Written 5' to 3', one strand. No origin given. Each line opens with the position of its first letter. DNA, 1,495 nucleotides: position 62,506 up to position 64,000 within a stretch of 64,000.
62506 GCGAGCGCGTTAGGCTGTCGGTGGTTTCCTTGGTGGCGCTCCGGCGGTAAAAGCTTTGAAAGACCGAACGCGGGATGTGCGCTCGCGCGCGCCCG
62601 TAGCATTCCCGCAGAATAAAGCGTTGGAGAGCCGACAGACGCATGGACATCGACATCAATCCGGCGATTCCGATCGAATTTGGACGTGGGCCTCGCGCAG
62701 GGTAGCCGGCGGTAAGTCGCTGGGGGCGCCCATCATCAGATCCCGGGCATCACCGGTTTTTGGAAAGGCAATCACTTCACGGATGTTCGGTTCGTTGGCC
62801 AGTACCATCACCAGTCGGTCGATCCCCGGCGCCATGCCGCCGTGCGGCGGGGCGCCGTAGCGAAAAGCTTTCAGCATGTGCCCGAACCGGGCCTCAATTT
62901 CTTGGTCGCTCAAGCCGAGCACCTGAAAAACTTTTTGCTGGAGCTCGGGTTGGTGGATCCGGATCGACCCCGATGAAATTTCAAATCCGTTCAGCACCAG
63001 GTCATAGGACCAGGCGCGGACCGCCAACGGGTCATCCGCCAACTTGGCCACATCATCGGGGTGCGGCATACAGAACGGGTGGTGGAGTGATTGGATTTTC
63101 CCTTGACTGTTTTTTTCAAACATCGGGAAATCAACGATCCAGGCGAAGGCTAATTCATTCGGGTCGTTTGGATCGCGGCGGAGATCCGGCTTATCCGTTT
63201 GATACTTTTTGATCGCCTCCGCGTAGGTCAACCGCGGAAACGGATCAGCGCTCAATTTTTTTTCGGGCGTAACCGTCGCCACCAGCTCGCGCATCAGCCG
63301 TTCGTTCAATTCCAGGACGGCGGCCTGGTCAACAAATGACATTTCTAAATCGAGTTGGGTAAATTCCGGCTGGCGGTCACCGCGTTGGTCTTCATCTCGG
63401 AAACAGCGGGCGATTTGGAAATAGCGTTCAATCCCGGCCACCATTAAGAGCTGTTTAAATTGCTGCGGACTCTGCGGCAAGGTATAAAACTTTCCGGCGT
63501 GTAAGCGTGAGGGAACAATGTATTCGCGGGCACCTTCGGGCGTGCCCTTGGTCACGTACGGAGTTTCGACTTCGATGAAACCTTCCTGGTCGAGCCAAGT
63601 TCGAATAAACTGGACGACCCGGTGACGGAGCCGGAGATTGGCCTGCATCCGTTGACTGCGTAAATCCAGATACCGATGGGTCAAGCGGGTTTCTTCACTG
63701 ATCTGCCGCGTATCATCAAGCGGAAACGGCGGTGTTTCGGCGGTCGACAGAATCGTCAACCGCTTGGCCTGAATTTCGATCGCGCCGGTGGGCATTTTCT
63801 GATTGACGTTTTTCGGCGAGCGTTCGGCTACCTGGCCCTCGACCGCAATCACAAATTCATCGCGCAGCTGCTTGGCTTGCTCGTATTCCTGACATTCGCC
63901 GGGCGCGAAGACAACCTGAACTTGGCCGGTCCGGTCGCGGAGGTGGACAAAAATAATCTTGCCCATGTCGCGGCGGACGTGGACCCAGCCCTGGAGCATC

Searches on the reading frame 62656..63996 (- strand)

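Call 49: search_protein_families(library=pfam, proteins=[window:62656-63996:-], max_evalue=0.00001)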
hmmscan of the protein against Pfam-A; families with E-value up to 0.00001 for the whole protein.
window:62656-63996:- (446 aa): 2 families
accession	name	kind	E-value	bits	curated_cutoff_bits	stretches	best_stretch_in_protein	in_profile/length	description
PF00152.25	tRNA-synt_2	-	3.9e-120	401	25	1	100-414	1-307/308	tRNA synthetases class II (D, K and N)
PF01336.31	tRNA_anti-codon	-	2.6e-16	59.7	27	1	1-83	3-75/75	OB-fold nucleic acid binding domain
